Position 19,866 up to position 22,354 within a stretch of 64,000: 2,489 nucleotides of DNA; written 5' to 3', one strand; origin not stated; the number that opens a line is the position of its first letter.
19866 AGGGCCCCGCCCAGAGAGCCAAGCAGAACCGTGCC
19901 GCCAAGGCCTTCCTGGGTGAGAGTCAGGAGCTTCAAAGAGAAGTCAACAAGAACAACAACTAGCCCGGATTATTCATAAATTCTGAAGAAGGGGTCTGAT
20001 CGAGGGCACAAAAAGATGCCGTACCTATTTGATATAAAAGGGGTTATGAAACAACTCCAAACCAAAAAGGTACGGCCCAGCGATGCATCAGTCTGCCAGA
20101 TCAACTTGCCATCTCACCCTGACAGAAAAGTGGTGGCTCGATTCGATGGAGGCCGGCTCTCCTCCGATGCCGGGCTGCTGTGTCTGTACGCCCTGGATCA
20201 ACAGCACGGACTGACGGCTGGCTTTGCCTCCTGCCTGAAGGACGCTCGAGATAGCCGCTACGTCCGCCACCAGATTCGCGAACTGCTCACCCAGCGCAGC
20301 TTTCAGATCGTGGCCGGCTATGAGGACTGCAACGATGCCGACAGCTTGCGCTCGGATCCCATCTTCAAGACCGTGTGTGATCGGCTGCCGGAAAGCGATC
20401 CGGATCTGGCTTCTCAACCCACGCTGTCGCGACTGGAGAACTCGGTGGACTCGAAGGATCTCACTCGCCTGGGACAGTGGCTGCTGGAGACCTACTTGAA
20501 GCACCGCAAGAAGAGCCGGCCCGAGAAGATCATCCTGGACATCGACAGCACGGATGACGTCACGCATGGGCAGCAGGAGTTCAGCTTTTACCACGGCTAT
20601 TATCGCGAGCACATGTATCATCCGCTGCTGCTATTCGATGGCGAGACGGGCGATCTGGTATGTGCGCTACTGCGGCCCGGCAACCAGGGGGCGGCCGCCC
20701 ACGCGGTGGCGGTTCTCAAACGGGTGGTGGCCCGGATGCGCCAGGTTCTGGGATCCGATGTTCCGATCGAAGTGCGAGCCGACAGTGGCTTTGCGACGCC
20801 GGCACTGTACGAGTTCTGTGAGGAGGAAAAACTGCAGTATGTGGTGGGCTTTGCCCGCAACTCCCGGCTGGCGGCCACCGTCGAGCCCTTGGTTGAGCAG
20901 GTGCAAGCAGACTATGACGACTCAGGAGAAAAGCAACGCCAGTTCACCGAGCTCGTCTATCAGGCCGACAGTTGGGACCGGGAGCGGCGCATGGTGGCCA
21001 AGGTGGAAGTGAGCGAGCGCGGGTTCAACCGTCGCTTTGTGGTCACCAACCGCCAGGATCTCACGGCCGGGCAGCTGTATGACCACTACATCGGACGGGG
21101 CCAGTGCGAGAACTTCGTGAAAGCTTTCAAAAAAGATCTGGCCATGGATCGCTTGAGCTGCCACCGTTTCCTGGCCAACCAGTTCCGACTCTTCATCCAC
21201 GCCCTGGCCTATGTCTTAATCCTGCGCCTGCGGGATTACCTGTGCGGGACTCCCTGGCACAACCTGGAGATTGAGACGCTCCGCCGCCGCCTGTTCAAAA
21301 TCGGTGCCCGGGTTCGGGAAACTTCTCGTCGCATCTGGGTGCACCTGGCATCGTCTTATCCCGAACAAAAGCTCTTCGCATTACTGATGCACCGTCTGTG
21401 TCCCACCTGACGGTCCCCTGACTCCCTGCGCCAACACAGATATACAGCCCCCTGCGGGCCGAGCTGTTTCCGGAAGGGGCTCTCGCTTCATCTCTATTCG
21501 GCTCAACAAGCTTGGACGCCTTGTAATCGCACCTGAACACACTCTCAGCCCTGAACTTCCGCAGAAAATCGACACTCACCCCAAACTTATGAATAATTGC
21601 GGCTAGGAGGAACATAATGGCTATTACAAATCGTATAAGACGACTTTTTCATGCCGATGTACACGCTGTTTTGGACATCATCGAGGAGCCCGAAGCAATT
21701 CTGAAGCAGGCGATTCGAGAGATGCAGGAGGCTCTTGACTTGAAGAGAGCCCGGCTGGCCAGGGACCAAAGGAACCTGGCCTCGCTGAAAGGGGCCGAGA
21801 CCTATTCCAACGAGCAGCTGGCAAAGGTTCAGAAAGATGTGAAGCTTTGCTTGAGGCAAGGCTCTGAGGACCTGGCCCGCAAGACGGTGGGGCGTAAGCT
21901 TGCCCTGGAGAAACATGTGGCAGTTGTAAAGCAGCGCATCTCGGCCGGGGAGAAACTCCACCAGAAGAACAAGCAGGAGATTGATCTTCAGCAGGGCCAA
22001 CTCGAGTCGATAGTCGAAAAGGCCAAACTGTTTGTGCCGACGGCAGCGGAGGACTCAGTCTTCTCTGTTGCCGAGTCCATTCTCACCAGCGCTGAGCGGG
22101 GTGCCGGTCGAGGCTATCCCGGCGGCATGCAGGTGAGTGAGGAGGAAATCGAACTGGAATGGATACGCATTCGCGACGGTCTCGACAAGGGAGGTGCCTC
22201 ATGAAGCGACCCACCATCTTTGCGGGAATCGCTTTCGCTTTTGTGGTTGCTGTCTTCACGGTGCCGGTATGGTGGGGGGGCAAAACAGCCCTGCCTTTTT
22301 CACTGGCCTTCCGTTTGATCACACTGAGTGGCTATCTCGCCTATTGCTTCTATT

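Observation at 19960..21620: IS copy 1 inserted precisely on the stop codon between a VWA gene and pspA, preserving the upstream stop and the downstream RBS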

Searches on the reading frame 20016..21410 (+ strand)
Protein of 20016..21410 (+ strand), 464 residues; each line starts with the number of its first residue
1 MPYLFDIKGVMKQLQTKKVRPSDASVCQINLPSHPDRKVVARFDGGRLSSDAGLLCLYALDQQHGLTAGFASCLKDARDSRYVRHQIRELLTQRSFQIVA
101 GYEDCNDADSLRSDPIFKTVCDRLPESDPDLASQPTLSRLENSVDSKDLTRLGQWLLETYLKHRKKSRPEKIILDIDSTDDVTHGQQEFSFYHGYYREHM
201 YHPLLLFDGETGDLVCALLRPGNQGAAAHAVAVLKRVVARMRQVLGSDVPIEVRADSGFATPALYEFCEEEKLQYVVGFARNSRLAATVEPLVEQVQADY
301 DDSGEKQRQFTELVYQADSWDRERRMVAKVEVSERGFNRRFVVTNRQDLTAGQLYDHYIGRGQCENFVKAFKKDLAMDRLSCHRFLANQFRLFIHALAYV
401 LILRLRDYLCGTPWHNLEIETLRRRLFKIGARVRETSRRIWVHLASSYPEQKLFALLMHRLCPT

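Call 9: search_protein_families(library=pfam, proteins=[window:20016-21410:+], max_evalue=0.01)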
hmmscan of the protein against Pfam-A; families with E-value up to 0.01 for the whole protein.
window:20016-21410:+ (464 aa): 3 families
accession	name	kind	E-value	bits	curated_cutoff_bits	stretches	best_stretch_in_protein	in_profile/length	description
PF13701.12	DDE_Tnp_1_4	-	7.7e-152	505.9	34.7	1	35-461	5-430/435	Transposase DDE domain group 1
PF01609.27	DDE_Tnp_1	-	3e-27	96.1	23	1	170-401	3-200/200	Transposase DDE domain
PF13808.11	DDE_Tnp_1_assoc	-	0.0043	17.5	32.3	0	72-155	5-87/88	DDE_Tnp_1-associated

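Call 17: find_encoding_contigs(protein=window:20016-21410:+, flank=3000, max_places=10)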
Protein window:20016-21410:+ (464 aa): 21 contigs read that carry it; 10 places shown.
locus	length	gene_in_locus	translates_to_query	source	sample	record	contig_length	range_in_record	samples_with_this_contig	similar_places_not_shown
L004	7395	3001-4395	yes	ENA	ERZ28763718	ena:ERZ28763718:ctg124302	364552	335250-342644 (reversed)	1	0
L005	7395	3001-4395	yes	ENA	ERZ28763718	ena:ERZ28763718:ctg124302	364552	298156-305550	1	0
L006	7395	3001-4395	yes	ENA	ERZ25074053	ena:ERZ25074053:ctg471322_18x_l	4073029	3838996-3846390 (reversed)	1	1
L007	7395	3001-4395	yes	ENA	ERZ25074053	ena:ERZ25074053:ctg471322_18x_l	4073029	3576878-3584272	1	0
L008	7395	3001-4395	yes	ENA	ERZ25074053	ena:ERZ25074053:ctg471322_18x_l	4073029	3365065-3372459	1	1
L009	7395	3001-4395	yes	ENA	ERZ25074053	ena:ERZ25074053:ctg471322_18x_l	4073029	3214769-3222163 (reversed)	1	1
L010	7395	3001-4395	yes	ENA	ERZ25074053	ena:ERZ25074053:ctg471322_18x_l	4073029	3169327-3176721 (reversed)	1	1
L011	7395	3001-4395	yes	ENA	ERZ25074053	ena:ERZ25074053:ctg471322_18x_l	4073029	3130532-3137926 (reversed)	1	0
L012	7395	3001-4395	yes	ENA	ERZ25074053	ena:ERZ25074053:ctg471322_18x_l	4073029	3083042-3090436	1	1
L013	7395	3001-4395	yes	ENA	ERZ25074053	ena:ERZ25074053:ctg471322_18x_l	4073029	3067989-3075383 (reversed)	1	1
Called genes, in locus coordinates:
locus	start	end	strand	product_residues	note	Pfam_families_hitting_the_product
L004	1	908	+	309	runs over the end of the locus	-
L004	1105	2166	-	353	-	PF24827:AstE_AspA_cat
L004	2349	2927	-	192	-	PF00939:Na_sulph_symp, PF03600:CitMHS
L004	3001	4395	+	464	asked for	PF13701:DDE_Tnp_1_4, PF01609:DDE_Tnp_1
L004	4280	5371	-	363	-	PF00939:Na_sulph_symp, PF03600:CitMHS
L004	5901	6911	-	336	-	PF08843:AbiEii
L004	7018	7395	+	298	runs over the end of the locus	-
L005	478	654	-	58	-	PF00403:HMA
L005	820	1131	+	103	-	PF01527:HTH_Tnp_1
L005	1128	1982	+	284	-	PF13276:HTH_21, PF00665:rve, PF13683:rve_3, PF13333:rve_2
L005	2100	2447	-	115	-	PF02411:MerT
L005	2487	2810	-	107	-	PF02583:Trns_repr_metal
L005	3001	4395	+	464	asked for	PF13701:DDE_Tnp_1_4, PF01609:DDE_Tnp_1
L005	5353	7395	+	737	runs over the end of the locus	-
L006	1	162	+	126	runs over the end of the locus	PF22811:Zn_ribbon_NrdR (weak), PF03477:ATP-cone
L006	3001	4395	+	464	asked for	PF13701:DDE_Tnp_1_4, PF01609:DDE_Tnp_1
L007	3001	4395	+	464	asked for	PF13701:DDE_Tnp_1_4, PF01609:DDE_Tnp_1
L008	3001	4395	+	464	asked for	PF13701:DDE_Tnp_1_4, PF01609:DDE_Tnp_1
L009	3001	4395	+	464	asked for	PF13701:DDE_Tnp_1_4, PF01609:DDE_Tnp_1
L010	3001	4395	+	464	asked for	PF13701:DDE_Tnp_1_4, PF01609:DDE_Tnp_1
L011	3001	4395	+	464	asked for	PF13701:DDE_Tnp_1_4, PF01609:DDE_Tnp_1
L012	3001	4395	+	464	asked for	PF13701:DDE_Tnp_1_4, PF01609:DDE_Tnp_1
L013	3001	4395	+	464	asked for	PF13701:DDE_Tnp_1_4, PF01609:DDE_Tnp_1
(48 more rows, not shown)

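Call 20: find_related_loci(query=window:20016-21410:+, collection=genome_contigs, flank=3000)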
Query window:20016-21410:+ (464 aa) in genome_contigs; peptide patterns used: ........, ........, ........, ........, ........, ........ (x = any residue, [..] = any of these).
577 stretches matched a pattern (row limit reached: there are more); 554 encode a relative of the query (tblastn E <= 1e-3); the best 80 are kept; 80 distinct loci.
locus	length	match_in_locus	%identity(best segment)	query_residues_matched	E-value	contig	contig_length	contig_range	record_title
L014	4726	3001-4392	74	1-464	0e+0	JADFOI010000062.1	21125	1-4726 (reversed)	MAG: Acidobacteria bacterium isolate B68T1B8 B68T1B8_NODE4114, whole genome shotgun sequence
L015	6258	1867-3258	73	1-464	0e+0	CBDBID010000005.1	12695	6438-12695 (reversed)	MAG: Acidobacteriota bacterium isolate e7d1a751-8736-478f-8aec-59b9d2f3719b genome assembly, contig: contig_5, whole gen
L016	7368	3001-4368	66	8-461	0e+0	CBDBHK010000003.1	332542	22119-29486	MAG: Acidobacteriota bacterium isolate 99fda0a5-85d9-418a-8fd5-750ac8318952 genome assembly, contig: contig_3, whole gen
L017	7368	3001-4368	66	8-461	0e+0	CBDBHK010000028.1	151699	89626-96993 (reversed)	MAG: Acidobacteriota bacterium isolate 99fda0a5-85d9-418a-8fd5-750ac8318952 genome assembly, contig: contig_28, whole ge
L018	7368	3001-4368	66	8-461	0e+0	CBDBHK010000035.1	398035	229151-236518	MAG: Acidobacteriota bacterium isolate 99fda0a5-85d9-418a-8fd5-750ac8318952 genome assembly, contig: contig_35, whole ge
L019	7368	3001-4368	66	8-461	0e+0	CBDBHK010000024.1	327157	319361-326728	MAG: Acidobacteriota bacterium isolate 99fda0a5-85d9-418a-8fd5-750ac8318952 genome assembly, contig: contig_24, whole ge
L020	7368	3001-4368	66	8-461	0e+0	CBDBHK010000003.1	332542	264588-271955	MAG: Acidobacteriota bacterium isolate 99fda0a5-85d9-418a-8fd5-750ac8318952 genome assembly, contig: contig_3, whole gen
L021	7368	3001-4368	66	8-461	0e+0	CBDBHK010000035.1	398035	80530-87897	MAG: Acidobacteriota bacterium isolate 99fda0a5-85d9-418a-8fd5-750ac8318952 genome assembly, contig: contig_35, whole ge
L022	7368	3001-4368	66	8-461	0e+0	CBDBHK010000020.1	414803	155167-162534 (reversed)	MAG: Acidobacteriota bacterium isolate 99fda0a5-85d9-418a-8fd5-750ac8318952 genome assembly, contig: contig_20, whole ge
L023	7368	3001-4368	66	8-461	0e+0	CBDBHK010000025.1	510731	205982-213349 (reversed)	MAG: Acidobacteriota bacterium isolate 99fda0a5-85d9-418a-8fd5-750ac8318952 genome assembly, contig: contig_25, whole ge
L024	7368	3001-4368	66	8-461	0e+0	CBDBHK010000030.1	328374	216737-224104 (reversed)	MAG: Acidobacteriota bacterium isolate 99fda0a5-85d9-418a-8fd5-750ac8318952 genome assembly, contig: contig_30, whole ge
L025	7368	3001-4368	66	8-461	0e+0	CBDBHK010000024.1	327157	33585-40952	MAG: Acidobacteriota bacterium isolate 99fda0a5-85d9-418a-8fd5-750ac8318952 genome assembly, contig: contig_24, whole ge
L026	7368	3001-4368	66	8-461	0e+0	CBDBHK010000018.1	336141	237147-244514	MAG: Acidobacteriota bacterium isolate 99fda0a5-85d9-418a-8fd5-750ac8318952 genome assembly, contig: contig_18, whole ge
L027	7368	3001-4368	66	8-461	0e+0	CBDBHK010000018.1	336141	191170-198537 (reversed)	MAG: Acidobacteriota bacterium isolate 99fda0a5-85d9-418a-8fd5-750ac8318952 genome assembly, contig: contig_18, whole ge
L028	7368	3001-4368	66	8-461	0e+0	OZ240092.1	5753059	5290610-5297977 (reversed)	MAG: Acidobacteriota bacterium isolate 7f856045-8eab-49e0-9ef1-db285f6fe925 genome assembly, chromosome: 1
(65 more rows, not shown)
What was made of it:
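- Closest known: ISEcp1, ISPme1 and IS1247. Different: The best relative among GTDB species representatives has 74% protein identity (call 20).
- Tried and rejected: The best transposase match was 74% (call 20).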

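Call 21: search_protein_families(library=ncbifam, proteins=[window:20016-21410:+], max_evalue=0.01)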
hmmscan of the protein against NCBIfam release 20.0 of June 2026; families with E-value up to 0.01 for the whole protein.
window:20016-21410:+ (464 aa): 5 families
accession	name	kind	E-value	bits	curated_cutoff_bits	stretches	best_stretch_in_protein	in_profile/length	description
NF033539.1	transpos_IS1380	equivalog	1.2e-119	399.7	180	1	41-447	2-418/419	IS1380 family transposase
NF033592.1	transpos_IS4_1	equivalog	1.3e-06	27.8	115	1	119-404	48-330/332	IS4 family transposase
NF033559.2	transpos_IS1634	equivalog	5.5e-06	25.7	100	1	303-427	324-448/483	IS1634 family transposase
NF033540.2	transpos_IS701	equivalog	0.00072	18.9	150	1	249-378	180-335/363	IS701 family transposase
NF049921.1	transpos_IS701_2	equivalog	0.0054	16.2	250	1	253-402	148-287/318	IS701 family transposase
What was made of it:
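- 20016..21410 (+): Transposase gene, 464 aa, co-oriented with the VWA-pspA operon. PF13701, 505.9 bits; NF033539 IS1380-family transposase, 399.7 bits against cut-off 180 (calls 9, 21).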

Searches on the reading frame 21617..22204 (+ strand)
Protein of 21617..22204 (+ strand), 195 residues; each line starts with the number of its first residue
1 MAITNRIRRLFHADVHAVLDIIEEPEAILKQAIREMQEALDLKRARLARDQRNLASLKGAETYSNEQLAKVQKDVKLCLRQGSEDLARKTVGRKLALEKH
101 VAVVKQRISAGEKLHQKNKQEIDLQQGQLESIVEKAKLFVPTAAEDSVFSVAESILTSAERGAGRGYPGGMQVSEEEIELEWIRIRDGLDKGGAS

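Call 9: search_protein_families(library=pfam, proteins=[window:21617-22204:+], max_evalue=0.01)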
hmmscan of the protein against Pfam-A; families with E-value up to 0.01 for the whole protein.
window:21617-22204:+ (195 aa): 1 family
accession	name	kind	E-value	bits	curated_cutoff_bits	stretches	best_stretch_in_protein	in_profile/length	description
PF04012.17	PspA_IM30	-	1.8e-15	57.6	33.9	1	5-136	4-135/220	PspA/IM30 family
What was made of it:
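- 21617..22204 (+): PspA/IM30-family gene (195 aa). PF04012, 57.6 bits against cut-off 33.9 (call 9).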

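Call 11: find_encoding_contigs(protein=window:21617-22204:+, flank=6000, max_places=10)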
Protein window:21617-22204:+ (195 aa): 5 contigs read that carry it; 3 places shown.
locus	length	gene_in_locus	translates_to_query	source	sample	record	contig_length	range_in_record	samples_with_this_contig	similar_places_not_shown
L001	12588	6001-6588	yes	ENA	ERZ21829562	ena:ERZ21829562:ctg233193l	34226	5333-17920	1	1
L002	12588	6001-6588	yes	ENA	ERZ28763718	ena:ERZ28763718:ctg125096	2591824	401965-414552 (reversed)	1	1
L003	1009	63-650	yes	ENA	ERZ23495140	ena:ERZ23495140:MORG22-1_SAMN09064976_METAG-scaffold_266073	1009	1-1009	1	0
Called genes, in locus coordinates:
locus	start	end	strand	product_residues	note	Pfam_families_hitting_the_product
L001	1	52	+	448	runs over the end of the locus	PF07586:HXXSHH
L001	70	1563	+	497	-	PF12796:Ank_2, PF13637:Ank_4 (weak), PF00023:Ank, PF13857:Ank_5, PF13637:Ank_4, PF12796:Ank_2, PF13857:Ank_5, PF12796:Ank_2, +10 more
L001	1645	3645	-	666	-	PF00512:HisKA, PF02518:HATPase_c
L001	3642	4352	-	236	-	PF00072:Response_reg, PF00486:Trans_reg_C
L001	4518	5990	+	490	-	PF05762:VWA_CoxE (weak), PF00092:VWA, PF13519:VWA_2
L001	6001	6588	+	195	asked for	PF04012:PspA_IM30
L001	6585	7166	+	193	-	-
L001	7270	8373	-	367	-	PF04107:GCS2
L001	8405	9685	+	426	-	PF01979:Amidohydro_1, PF07969:Amidohydro_3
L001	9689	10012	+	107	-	PF01588:tRNA_bind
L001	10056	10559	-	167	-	PF16231:DUF4890 (weak)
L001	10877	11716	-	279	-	-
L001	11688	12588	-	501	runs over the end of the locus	-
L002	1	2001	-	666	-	PF00512:HisKA, PF02518:HATPase_c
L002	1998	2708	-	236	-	PF00072:Response_reg, PF00486:Trans_reg_C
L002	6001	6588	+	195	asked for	PF04012:PspA_IM30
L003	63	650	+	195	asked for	PF04012:PspA_IM30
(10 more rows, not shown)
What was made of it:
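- pspA and the membrane gene are intact ORFs, identical in protein sequence to those in the IS-free contig (call 11).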

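Call 21: search_protein_families(library=ncbifam, proteins=[window:21617-22204:+], max_evalue=0.01)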
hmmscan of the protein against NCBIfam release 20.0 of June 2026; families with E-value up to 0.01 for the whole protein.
window:21617-22204:+ (195 aa): 3 families
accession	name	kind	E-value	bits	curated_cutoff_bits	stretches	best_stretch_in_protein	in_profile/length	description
TIGR02977.1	phageshock_pspA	equivalog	1.3e-10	41.4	242.95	1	1-140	1-140/219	phage shock protein PspA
NF045984.1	StressProtLiaH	equivalog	1.3e-08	34.8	380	1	4-138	3-137/225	stress responsive protein LiaH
NF007974.0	PRK10698.1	equivalog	2.5e-07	30.6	336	1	1-125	1-125/222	phage shock protein PspA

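Call 35: find_related_loci(query=window:21617-22204:+, collection=metagenome_contigs, flank=5000)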
Query window:21617-22204:+ (195 aa) in metagenome_contigs; peptide patterns used: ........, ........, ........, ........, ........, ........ (x = any residue, [..] = any of these).
386 stretches matched a pattern; 13 encode a relative of the query (tblastn E <= 1e-3); 13 distinct loci.
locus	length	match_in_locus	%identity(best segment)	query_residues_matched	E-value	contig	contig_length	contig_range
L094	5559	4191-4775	91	1-195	3e-118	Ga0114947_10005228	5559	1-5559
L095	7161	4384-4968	81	1-195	1e-105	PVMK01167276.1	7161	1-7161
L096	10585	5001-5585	79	1-195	3e-103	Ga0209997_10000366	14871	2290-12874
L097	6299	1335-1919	79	1-195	3e-103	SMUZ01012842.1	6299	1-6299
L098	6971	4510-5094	71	1-195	9e-87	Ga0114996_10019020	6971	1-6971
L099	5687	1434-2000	58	1-195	2e-69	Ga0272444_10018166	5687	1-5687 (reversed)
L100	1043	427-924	66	30-195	8e-72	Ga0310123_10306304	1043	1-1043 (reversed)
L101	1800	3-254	76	112-195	2e-40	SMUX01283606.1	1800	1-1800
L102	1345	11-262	65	112-195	6e-30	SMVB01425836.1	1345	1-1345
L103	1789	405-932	38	1-186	9e-22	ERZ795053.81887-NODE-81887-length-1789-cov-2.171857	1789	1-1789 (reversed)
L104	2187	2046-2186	72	30-76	3e-16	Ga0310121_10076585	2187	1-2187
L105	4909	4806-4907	91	1-34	1e-14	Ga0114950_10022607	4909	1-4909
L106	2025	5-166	48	143-192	7e-10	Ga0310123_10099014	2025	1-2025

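Call 45: list_cluster_members(proteins=[window:21617-22204:+, window:20016-21410:+, window:22201-22782:+])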
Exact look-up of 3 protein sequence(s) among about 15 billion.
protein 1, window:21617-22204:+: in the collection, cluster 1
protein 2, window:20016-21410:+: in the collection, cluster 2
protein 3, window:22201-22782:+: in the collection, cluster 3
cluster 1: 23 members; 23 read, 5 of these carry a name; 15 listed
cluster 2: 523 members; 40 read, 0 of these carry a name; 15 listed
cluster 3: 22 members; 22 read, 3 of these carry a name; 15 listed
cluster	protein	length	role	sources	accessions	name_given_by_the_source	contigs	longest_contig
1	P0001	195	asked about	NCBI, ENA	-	-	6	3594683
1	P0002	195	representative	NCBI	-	-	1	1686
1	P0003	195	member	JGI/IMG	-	phage shock protein A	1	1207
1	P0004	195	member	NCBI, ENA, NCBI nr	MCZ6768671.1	MAG: PspA/IM30 family protein [Acidobacteria bacterium] | PspA/IM30 family protein [Acidobacteriota bacterium]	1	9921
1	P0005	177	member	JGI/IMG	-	phage shock protein A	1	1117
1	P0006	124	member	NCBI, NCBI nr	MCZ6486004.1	MAG: hypothetical protein O6826_09930, partial [Acidobacteria bacterium] | hypothetical protein [Acidobacteriota bacterium]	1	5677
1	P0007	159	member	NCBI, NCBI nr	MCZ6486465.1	MAG: PspA/IM30 family protein, partial [Acidobacteria bacterium] | PspA/IM30 family protein [Acidobacteriota bacterium]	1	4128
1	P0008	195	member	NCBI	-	-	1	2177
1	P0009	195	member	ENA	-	-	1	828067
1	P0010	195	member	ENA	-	-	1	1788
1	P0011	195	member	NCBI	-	-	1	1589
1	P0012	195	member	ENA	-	-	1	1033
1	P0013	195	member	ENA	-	-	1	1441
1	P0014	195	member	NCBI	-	-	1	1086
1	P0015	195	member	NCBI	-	-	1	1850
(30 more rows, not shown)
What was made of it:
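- The exact transposase was seen on 173 contigs (call 45). NCBI names members of the 90%-identity PspA cluster as Acidobacteriota MAG proteins (call 45).
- Tried and rejected: The phylum was inferred instead from NCBI names of cluster members (call 45).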
